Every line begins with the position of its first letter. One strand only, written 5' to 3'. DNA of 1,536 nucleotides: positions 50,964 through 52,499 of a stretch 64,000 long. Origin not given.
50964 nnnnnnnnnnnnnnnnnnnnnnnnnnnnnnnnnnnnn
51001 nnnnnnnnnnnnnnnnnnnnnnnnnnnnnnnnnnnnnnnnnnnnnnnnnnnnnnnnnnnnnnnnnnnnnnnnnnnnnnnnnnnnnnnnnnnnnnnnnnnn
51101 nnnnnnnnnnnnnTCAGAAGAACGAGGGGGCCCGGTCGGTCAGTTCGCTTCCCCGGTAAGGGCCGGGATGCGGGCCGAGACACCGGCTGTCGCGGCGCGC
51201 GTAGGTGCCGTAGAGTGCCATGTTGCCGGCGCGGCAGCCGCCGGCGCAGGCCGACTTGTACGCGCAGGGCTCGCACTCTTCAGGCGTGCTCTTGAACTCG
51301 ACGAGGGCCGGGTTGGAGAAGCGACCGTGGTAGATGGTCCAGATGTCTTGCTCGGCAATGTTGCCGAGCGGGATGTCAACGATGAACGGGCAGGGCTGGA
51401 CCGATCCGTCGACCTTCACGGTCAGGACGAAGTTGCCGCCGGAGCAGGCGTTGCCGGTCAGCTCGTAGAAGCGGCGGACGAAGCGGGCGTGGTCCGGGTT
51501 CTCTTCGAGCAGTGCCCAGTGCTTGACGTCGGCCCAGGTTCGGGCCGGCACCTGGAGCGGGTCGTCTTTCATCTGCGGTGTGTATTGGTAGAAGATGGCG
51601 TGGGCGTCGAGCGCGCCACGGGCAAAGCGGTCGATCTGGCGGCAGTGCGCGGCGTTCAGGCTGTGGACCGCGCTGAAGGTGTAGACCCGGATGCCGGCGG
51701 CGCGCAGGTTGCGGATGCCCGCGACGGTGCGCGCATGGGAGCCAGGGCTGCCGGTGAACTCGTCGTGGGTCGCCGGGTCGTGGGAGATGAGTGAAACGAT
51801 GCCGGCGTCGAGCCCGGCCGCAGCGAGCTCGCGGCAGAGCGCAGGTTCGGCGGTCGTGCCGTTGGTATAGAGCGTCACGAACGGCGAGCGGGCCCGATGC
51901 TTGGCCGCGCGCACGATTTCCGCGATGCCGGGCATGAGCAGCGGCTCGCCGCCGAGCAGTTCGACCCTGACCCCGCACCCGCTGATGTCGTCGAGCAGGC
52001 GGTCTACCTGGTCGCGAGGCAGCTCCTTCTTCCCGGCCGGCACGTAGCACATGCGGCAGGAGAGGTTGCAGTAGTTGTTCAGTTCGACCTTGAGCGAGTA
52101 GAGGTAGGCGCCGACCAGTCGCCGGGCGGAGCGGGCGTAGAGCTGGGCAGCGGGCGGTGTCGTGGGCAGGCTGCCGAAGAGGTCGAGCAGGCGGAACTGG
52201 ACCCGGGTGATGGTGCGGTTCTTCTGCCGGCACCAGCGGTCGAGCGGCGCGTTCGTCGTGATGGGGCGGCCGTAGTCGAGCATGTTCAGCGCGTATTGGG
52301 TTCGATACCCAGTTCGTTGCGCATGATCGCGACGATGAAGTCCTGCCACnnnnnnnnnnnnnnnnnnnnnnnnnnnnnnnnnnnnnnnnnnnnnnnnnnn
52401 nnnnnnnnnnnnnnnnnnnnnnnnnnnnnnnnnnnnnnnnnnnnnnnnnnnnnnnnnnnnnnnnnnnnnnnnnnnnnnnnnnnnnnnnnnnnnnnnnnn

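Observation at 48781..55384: Six-gene operon combining two radical SAM enzymes (one SPASM) with a lipid methyltransferase/PlsC acyltransferase fusion and an ABC exporter: a candidate uncharacterised membrane-lipid tailoring or maturation system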

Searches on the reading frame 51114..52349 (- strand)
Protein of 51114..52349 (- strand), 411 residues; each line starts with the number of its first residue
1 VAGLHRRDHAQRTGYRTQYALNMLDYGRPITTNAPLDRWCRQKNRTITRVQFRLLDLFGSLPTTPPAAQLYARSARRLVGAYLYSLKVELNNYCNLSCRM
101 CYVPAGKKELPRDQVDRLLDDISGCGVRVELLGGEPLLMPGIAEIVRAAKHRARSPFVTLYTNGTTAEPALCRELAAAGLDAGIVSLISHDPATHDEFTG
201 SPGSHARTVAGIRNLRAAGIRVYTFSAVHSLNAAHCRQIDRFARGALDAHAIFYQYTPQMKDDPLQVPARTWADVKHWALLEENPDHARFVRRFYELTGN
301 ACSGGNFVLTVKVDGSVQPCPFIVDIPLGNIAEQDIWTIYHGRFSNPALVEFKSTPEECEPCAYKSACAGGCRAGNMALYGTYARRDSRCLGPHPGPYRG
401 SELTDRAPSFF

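Call 5: search_protein_families(library=pfam, proteins=[window:51114-52349:-], max_evalue=0.01)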
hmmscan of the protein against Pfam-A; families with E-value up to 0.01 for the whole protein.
window:51114-52349:- (411 aa): 3 families
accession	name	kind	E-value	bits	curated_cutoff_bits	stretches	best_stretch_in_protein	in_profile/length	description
PF04055.27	Radical_SAM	-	4.8e-18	66.3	29.5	1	89-227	2-149/166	Radical SAM superfamily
PF13186.11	SPASM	-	2.6e-07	31.3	21.5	1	302-362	1-66/67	Iron-sulfur cluster-binding domain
PF13353.11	Fer4_12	-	0.0023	18.6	22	1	93-166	14-93/137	4Fe-4S single cluster domain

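Call 6: search_protein_families(library=ncbifam, proteins=[window:51114-52349:-], max_evalue=0.01)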
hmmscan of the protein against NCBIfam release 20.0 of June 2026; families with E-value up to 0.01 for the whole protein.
window:51114-52349:- (411 aa): 65 families (the best 25 are shown)
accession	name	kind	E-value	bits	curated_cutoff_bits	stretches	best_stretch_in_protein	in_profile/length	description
TIGR04055.1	rSAM_NirJ2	equivalog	3.8e-32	112.1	500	2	91-254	7-174/326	putative heme d1 biosynthesis radical SAM protein NirJ2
TIGR04303.1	GeoRSP_rSAM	equivalog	1.8e-31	110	400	2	89-245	10-166/325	GeoRSP system radical SAM/SPASM protein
TIGR04545.1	rSAM_ahbD_hemeb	equivalog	4e-27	95.6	500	2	89-254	5-174/339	heme b synthase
TIGR04051.1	rSAM_NirJ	equivalog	9.9e-27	93.8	515.45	2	91-233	9-153/354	heme d1 biosynthesis radical SAM protein NirJ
TIGR04250.1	SCM_rSAM_ScmE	equivalog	3.8e-23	82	400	2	85-243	4-165/358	SynChlorMet cassette radical SAM/SPASM protein ScmE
TIGR04053.2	TIGR04053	equivalog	1.3e-22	80.5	395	2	89-242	13-172/366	TIGR04053 family radical SAM/SPASM domain-containing protein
TIGR04347.1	pseudo_SAM_Halo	equivalog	2.4e-22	79.7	525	2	90-237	44-193/390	TIGR04347 family pseudo-SAM/SPASM protein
TIGR04054.1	rSAM_NirJ1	equivalog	1e-21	77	650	2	91-239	43-193/387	putative heme d1 biosynthesis radical SAM protein NirJ1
TIGR02109.1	PQQ_syn_pqqE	equivalog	6.7e-21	74.6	381.35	1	85-390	8-330/358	pyrroloquinoline quinone biosynthesis protein PqqE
TIGR04546.1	rSAM_ahbC_deAc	equivalog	4.8e-20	71.7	650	2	91-238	46-195/390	12,18-didecarboxysiroheme deacetylase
NF049973.1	radical_Rv1681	equivalog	2.8e-19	69.2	380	1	34-242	29-233/326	Rv1681 family radical SAM protein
NF050035.1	rSAM_WgK_link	exception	1.1e-18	67.4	650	2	87-229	12-157/367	radical SAM/SPASM peptide maturase WgkB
TIGR04251.1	SCM_rSAM_ScmF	equivalog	1.9e-18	67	400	1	87-252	7-177/353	SynChlorMet cassette radical SAM/SPASM protein ScmF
NF045574.1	sacti_mat_StsB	exception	6.6e-18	64.8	625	1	90-389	102-411/466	StsB family radical SAM/SPASM domain sactipeptide maturase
TIGR02668.1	moaA_archaeal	equivalog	7.7e-17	61.2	325.25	1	83-242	9-172/303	GTP 3',8-cyclase MoaA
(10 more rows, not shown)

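Call 28: search_solved_structures(query=window:51114-52283:-, max_evalue=0.001)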
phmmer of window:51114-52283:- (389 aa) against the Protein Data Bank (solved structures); distinct sequences matched with E-value up to 0.001: 9.
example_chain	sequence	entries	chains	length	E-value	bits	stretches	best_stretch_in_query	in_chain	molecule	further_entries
6efn_A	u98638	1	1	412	4.5e-13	52.2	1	62-216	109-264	Sporulation killing factor maturation protein SkfB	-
7vob_C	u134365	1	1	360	2.2e-10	43.4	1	64-218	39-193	Cytosylglucuronate decarboxylase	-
7voc_C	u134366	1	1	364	2.3e-10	43.4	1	64-218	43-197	Cytosylglucuronate decarboxylase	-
6c8v_A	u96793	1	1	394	1.7e-08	37.2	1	63-371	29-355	Coenzyme PQQ synthesis protein E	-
5wgg_A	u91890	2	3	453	3.2e-06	29.7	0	276-354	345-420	Radical SAM domain protein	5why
8wm2_A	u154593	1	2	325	8e-06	28.4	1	66-165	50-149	Fe-S radical SAM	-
4k37_A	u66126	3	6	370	2e-05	27.1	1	287-352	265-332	Anaerobic sulfatase-maturating enzyme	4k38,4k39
4k36_A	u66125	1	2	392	2.4e-05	26.8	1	287-352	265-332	Anaerobic sulfatase-maturating enzyme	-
5v1q_A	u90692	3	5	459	0.00056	22.3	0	58-172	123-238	Radical SAM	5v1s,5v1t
